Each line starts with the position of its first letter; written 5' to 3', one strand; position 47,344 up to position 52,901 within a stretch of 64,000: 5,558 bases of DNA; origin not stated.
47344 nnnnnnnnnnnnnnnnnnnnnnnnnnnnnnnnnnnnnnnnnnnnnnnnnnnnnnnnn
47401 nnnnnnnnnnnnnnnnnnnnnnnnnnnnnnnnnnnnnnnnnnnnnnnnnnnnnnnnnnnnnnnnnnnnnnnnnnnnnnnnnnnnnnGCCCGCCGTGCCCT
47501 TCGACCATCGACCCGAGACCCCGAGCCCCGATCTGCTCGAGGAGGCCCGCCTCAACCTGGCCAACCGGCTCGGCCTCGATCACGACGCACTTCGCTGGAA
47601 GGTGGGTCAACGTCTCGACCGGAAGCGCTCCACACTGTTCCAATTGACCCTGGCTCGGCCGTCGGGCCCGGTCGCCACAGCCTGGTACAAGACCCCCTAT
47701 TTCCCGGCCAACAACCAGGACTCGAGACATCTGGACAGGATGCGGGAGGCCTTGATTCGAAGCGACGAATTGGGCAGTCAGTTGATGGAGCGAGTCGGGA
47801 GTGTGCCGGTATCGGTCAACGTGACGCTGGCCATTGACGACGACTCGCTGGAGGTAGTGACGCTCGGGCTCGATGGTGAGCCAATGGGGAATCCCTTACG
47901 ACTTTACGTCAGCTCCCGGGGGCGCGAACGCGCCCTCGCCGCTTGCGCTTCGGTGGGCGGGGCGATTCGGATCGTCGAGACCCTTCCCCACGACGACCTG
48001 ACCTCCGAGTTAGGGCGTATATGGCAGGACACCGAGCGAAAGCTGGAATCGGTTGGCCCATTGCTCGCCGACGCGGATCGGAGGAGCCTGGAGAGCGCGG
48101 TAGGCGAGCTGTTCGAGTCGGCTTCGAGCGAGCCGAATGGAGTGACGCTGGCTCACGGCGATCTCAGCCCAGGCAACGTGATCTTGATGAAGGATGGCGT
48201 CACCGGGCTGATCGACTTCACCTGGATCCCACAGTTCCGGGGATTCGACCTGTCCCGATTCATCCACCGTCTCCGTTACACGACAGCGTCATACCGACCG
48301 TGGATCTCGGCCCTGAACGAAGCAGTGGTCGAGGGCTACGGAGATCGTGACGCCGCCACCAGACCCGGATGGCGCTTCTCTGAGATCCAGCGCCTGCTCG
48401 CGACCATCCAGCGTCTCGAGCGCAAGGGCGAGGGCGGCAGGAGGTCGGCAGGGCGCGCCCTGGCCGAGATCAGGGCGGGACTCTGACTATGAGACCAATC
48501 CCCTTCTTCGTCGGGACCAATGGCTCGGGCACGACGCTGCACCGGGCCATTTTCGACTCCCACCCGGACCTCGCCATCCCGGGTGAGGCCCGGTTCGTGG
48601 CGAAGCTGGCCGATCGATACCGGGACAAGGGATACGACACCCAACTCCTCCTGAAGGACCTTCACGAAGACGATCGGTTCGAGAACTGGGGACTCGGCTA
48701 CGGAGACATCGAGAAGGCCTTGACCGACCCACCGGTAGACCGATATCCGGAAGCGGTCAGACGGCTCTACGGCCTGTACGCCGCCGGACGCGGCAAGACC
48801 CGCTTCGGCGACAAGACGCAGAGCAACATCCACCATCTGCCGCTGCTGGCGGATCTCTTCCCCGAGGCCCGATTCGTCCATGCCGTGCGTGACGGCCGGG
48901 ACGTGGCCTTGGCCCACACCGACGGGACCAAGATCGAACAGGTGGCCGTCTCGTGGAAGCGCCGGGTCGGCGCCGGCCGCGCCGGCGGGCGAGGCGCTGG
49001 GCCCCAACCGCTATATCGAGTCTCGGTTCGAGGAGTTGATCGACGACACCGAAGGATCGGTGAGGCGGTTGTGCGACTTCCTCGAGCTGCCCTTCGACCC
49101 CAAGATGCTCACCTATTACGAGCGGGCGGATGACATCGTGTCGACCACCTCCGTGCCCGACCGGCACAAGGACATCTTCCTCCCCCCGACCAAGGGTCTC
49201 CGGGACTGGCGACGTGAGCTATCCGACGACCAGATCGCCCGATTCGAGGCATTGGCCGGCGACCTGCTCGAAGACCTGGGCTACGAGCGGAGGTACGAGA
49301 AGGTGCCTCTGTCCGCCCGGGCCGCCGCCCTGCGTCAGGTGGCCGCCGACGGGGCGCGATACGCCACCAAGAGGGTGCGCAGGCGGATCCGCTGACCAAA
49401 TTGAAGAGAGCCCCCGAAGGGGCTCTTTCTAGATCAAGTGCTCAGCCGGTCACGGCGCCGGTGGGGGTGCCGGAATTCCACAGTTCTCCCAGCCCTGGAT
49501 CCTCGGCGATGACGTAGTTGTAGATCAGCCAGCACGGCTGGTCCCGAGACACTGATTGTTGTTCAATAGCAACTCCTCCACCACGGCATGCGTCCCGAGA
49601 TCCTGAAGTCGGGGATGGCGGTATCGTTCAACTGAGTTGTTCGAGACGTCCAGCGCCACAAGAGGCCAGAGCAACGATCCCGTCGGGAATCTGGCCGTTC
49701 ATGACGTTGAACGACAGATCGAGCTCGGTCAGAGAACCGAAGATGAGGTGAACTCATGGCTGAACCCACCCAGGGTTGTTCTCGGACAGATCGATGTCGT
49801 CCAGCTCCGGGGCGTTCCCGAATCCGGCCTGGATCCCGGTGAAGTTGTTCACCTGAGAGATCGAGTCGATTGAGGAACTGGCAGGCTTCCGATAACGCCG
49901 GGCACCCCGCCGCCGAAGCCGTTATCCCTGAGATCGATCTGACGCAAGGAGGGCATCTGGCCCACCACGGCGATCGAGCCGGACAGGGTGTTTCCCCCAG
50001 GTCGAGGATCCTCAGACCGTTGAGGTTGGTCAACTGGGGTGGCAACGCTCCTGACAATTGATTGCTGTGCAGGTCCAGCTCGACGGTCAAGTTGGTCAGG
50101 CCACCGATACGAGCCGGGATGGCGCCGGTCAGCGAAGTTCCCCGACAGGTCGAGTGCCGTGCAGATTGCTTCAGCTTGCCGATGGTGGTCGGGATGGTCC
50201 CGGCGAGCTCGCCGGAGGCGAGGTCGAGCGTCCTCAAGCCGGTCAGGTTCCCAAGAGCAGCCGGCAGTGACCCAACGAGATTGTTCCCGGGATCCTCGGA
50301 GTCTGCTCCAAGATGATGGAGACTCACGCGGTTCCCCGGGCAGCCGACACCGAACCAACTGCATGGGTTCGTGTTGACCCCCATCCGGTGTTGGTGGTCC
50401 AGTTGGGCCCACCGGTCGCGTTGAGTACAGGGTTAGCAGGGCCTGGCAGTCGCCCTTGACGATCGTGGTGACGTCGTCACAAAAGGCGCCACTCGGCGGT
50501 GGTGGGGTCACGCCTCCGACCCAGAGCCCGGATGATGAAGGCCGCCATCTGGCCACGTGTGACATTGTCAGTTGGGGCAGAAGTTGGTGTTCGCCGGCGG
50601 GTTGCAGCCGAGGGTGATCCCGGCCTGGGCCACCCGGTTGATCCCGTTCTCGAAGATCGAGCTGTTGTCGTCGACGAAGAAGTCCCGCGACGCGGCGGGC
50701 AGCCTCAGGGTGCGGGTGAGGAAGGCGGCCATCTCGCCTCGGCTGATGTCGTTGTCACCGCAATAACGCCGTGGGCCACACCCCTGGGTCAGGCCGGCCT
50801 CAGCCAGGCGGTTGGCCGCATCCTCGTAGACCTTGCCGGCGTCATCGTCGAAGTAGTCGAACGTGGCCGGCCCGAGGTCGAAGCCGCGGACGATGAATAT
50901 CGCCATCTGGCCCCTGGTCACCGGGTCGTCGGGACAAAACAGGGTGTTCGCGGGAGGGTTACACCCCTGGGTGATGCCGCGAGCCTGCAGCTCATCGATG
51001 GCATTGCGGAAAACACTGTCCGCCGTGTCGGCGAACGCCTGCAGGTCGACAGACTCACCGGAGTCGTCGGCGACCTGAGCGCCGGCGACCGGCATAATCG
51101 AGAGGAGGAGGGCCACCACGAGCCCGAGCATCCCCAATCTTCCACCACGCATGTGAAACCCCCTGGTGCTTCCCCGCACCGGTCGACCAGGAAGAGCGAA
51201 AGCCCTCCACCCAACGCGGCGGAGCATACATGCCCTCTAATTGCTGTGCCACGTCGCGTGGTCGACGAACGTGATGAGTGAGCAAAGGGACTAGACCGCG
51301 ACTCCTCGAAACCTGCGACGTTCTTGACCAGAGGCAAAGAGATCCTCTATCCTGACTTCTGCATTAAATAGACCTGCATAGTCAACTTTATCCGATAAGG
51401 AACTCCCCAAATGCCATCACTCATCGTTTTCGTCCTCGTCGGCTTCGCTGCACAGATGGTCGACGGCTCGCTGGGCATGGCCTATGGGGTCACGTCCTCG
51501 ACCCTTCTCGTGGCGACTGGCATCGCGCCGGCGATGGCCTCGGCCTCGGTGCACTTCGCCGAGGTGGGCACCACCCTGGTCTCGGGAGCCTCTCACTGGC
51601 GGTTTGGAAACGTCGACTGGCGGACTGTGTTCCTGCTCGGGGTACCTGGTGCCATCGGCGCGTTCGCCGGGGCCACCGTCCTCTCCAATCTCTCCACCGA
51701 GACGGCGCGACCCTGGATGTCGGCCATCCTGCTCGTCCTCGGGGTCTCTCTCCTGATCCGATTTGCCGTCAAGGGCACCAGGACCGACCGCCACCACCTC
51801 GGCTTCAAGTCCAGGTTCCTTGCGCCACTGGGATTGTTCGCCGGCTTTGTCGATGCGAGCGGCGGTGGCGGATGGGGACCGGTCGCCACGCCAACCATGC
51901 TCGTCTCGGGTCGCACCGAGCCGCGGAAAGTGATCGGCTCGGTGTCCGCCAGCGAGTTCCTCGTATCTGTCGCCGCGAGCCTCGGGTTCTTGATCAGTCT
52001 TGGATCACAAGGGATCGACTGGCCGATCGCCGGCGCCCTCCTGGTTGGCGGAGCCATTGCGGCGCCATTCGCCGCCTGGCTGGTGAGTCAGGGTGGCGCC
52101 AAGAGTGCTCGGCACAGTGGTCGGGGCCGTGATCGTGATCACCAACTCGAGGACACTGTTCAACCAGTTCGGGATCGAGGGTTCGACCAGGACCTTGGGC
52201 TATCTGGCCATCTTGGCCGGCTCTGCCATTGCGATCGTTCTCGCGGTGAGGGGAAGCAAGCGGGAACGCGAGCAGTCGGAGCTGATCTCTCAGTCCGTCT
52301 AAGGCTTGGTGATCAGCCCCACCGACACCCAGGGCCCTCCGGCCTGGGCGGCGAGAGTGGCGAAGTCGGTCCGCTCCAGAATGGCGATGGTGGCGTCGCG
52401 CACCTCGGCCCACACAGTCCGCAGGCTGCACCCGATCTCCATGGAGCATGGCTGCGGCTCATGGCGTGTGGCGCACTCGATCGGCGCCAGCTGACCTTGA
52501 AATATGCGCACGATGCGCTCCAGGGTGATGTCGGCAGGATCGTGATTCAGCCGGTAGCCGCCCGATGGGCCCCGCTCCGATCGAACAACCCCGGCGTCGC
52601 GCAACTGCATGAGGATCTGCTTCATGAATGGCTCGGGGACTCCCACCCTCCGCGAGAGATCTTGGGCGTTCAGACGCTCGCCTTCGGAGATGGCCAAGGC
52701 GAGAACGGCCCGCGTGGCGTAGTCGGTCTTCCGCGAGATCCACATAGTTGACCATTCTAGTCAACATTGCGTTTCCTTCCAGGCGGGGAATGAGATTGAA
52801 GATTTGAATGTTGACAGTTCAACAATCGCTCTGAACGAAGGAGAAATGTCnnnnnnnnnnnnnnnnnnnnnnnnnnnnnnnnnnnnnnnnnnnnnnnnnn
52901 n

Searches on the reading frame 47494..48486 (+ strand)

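Call 3: search_protein_families(library=pfam, proteins=[window:47494-48486:+], max_evalue=0.01)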
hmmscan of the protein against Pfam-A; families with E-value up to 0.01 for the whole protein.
window:47494-48486:+ (330 aa): 3 families
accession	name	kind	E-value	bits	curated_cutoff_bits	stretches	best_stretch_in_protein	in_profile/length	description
PF01636.29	APH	-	1.1e-07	32.3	23.2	1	104-257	53-210/239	Phosphotransferase enzyme family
PF01633.27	Choline_kinase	-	0.00024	21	29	1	195-262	140-209/300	Choline/ethanolamine kinase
PF19974.5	TCAD9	-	0.0018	17.9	40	1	216-243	296-322/429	Ternary complex associated domain 9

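Call 13: search_protein_families(library=ncbifam, proteins=[window:47494-48486:+], max_evalue=1)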
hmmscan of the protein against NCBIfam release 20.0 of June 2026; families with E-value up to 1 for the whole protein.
window:47494-48486:+ (330 aa): 8 families
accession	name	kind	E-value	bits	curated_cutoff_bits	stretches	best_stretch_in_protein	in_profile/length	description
NF050082.1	ATPase_MABP1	exception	0.00017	20.5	800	1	205-248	262-305/435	macrolide-binding ATPase MABP-1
NF003558.0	PRK05231.1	equivalog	0.00083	18.4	271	1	147-244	113-214/322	homoserine kinase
NF033068.1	APH_3p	equivalog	0.0032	17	205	1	193-242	148-200/255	APH(3') family aminoglycoside O-phosphotransferase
NF038057.1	macrolide_MphL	exception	0.023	14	612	1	211-244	185-219/298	macrolide 2'-phosphotransferase MphL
TIGR03724.2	arch_bud32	equivalog_domain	0.033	13.7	125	1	218-285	105-172/193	KEOPS complex kinase/ATPase Bud32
NF000240.1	macrolide_MphC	exception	0.041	13.3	550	1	208-243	183-219/299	Mph(C) family macrolide 2'-phosphotransferase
NF011463.0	PRK14879.1-4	equivalog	0.066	12.6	188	1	217-282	133-199/237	Kae1-associated kinase Bud32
TIGR00938.1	thrB_alt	equivalog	0.079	12.3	255.9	1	177-244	148-214/307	homoserine kinase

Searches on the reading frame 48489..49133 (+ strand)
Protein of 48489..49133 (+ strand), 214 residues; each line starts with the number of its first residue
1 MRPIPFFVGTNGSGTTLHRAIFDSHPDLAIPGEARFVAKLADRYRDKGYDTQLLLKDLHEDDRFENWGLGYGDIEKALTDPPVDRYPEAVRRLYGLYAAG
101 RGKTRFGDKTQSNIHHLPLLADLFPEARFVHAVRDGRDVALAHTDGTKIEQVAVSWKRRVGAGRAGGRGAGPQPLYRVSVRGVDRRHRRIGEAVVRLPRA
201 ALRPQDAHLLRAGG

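Call 11: search_protein_families(library=pfam, proteins=[window:48489-49133:+], max_evalue=0.01)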
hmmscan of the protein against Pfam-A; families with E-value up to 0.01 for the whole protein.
window:48489-49133:+ (214 aa): 1 family
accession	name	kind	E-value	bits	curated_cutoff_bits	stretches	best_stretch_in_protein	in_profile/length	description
PF13469.12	Sulfotransfer_3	-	6.5e-19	69.5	27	1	6-143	3-141/216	Sulfotransferase family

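Call 78: search_protein_families(library=ncbifam, proteins=[window:48489-49133:+], max_evalue=0.00001)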
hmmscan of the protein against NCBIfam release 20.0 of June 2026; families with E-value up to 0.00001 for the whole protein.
window:48489-49133:+ (214 aa): 0 families

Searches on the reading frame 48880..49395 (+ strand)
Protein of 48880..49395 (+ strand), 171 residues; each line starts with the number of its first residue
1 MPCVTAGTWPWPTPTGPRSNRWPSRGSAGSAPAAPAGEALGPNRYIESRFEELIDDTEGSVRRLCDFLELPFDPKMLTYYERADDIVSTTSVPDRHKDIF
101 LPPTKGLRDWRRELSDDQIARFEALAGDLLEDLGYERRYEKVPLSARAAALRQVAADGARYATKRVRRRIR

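Call 11: search_protein_families(library=pfam, proteins=[window:48880-49395:+], max_evalue=0.01)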
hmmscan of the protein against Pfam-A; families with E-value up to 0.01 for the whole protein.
window:48880-49395:+ (171 aa): 2 families
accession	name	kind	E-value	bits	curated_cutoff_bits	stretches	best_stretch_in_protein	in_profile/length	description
PF13469.12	Sulfotransfer_3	-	1.2e-06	29.4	27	1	37-74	179-216/216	Sulfotransferase family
PF00685.33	Sulfotransfer_1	-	1.5e-05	24.9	22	1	44-93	155-198/255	Sulfotransferase domain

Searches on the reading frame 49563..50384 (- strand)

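Call 11: search_protein_families(library=pfam, proteins=[window:49563-50384:-], max_evalue=0.01)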
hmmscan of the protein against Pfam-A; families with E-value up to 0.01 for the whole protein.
window:49563-50384:- (273 aa): 4 families
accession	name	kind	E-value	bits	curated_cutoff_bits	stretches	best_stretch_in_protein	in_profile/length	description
PF00560.39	LRR_1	-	8.1e-08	31.4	20.6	0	102-121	4-23/23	Leucine Rich Repeat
PF12799.13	LRR_4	-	9.3e-08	32.5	27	0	102-130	5-32/44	Leucine Rich repeats (2 copies)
PF23598.1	LRR_14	-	8.5e-07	28.5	40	1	36-129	58-146/353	Leucine-rich repeat region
PF13855.12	LRR_8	-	0.00011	22.3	27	0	95-130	23-57/61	Leucine rich repeat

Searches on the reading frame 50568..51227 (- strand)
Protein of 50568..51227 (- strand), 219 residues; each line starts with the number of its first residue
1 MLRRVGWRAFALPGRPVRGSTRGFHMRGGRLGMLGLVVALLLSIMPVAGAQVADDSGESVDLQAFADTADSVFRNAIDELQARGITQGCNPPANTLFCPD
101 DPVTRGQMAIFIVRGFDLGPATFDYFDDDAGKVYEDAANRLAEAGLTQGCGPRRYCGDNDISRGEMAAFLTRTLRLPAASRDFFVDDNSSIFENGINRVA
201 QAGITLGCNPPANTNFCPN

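Call 11: search_protein_families(library=pfam, proteins=[window:50568-51227:-], max_evalue=0.01)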
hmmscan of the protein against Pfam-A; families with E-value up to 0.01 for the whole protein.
window:50568-51227:- (219 aa): 1 family
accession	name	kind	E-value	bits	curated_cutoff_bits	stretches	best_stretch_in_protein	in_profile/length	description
PF00395.25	SLH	-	2.6e-09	37.3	20.8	0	67-109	4-44/44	S-layer homology domain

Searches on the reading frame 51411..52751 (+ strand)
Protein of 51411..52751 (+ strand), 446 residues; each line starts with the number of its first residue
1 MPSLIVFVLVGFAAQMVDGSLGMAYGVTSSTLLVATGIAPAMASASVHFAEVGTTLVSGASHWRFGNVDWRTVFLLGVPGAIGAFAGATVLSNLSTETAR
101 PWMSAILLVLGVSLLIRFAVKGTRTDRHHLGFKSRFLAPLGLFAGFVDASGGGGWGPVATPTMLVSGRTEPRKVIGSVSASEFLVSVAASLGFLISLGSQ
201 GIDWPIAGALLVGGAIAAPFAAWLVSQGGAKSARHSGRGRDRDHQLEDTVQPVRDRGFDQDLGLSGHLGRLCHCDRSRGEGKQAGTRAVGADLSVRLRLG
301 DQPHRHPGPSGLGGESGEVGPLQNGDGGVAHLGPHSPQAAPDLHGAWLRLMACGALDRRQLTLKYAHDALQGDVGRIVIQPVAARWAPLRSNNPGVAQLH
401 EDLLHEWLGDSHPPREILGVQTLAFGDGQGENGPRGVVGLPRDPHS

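Call 11: search_protein_families(library=pfam, proteins=[window:51411-52751:+], max_evalue=0.01)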
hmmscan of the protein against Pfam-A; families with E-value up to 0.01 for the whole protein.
window:51411-52751:+ (446 aa): 1 family
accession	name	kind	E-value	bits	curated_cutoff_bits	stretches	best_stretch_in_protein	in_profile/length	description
PF01925.25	TauE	-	2.6e-38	132.5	32.6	1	8-228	2-217/237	Sulfite exporter TauE/SafE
